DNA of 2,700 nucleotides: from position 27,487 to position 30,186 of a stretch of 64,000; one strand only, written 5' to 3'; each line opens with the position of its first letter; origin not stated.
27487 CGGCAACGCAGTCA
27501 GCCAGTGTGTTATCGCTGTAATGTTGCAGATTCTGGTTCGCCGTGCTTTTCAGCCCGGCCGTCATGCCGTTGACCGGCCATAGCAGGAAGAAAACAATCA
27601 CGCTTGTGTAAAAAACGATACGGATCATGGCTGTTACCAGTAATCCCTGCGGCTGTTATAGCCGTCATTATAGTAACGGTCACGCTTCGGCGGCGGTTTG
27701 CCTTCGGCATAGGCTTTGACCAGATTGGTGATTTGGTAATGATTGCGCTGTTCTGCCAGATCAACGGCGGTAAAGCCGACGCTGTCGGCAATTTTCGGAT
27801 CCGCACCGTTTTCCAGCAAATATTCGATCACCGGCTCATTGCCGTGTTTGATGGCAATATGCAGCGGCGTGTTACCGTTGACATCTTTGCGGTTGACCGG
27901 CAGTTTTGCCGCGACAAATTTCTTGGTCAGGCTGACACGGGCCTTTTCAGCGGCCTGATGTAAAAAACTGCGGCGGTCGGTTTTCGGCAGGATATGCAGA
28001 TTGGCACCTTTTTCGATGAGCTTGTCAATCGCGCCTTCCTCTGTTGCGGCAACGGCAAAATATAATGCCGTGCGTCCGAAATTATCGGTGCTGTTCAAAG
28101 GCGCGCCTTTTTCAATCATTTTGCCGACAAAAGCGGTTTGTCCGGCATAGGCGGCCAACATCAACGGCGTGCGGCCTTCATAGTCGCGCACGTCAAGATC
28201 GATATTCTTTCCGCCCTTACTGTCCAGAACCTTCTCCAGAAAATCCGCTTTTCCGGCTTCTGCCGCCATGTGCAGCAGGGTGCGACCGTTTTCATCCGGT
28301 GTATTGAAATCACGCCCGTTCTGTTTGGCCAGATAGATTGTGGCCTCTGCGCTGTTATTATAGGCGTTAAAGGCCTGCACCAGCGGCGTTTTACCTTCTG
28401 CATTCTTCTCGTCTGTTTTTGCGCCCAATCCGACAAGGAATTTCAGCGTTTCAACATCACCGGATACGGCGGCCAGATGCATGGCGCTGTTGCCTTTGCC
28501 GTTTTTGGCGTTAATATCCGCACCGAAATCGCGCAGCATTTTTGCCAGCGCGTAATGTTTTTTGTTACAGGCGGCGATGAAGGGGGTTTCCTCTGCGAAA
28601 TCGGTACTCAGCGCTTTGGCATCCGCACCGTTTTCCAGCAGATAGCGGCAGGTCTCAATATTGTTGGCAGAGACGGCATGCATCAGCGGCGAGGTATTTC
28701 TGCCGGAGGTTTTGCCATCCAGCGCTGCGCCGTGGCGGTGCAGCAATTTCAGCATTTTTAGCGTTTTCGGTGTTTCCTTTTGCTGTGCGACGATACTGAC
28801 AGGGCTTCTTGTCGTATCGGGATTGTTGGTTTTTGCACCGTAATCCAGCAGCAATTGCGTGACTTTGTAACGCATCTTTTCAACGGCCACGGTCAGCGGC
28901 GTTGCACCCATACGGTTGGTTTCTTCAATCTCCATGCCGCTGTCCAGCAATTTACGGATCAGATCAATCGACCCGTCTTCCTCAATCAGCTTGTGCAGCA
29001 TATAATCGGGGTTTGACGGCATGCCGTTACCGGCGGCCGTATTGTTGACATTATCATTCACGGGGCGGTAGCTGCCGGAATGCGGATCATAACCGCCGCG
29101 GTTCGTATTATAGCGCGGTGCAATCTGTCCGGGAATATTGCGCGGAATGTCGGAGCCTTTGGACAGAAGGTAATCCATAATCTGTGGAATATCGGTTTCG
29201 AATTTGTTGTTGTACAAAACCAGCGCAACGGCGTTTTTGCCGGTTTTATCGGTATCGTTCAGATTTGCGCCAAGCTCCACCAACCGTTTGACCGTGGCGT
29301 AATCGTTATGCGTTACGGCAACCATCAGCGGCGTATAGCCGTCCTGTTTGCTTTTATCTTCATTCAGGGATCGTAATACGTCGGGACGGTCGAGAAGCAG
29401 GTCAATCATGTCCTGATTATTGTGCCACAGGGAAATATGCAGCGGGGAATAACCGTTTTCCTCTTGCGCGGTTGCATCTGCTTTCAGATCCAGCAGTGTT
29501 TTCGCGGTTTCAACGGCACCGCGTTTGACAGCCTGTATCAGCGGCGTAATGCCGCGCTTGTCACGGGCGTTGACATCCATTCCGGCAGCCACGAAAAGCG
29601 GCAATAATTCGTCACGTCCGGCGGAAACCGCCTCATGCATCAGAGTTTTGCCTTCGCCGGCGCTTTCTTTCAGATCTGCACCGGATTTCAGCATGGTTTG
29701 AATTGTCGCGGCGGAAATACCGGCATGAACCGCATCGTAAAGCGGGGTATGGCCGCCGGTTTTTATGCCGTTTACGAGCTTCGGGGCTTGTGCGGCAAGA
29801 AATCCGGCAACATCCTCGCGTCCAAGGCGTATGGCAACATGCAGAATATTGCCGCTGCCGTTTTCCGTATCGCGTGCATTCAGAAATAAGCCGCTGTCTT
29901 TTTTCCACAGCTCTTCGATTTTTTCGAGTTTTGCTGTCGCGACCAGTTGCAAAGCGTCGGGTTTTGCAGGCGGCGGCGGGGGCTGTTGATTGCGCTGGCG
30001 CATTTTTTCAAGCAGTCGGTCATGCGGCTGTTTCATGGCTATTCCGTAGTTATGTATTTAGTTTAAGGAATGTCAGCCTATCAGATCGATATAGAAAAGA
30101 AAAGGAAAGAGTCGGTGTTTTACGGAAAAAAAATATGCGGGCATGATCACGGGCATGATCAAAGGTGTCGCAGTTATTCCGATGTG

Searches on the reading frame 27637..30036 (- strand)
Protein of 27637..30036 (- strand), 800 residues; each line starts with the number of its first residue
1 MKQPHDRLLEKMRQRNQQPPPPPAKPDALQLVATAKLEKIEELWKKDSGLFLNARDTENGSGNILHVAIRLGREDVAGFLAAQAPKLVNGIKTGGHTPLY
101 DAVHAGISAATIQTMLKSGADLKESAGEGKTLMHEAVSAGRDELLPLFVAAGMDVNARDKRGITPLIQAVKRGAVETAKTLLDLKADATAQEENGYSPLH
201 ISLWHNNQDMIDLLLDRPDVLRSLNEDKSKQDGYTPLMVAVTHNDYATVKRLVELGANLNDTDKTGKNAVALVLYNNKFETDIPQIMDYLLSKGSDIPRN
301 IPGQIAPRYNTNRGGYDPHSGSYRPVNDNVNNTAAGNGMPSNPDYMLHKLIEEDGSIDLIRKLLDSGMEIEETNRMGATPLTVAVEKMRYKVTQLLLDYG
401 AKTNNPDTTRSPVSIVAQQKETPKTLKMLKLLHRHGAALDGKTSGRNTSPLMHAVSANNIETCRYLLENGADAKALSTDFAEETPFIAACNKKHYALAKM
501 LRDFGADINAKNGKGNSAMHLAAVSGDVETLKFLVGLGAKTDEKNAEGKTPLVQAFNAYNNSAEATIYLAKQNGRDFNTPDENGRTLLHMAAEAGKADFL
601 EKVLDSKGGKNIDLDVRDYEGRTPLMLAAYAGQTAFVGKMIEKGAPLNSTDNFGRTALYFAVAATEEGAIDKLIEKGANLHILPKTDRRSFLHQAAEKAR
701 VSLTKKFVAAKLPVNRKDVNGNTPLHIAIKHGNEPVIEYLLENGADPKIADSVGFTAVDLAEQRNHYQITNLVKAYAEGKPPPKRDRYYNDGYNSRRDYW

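Call 59: search_protein_families(library=pfam, proteins=[window:27637-30036:-], max_evalue=0.00001)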
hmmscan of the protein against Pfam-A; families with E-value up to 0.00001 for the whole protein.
window:27637-30036:- (800 aa): 7 families
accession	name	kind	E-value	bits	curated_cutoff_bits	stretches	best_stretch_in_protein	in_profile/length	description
PF12796.13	Ank_2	-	5.5e-87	286.9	27.3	8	133-217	1-82/90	Ankyrin repeats (3 copies)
PF13637.12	Ank_4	-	5e-73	239.9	22.7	4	692-741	1-50/50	Ankyrin repeats (many copies)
PF00023.36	Ank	-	2.1e-72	235.3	21.1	2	720-751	1-32/33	Ankyrin repeat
PF13857.12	Ank_5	-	1.1e-61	204.5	27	3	713-761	8-56/56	Ankyrin repeats (many copies)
PF13606.12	Ank_3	-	7.7e-58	185.2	22.3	1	720-748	1-29/30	Ankyrin repeat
PF24521.3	Ank_KRIT1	-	1.4e-10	41.6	80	0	713-767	77-131/149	KRIT1 ankyrin-repeats domain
PF23745.1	ANK_LRRK2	-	2.9e-10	40.6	27.5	0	488-536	37-85/130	LRRK2 ANK repeat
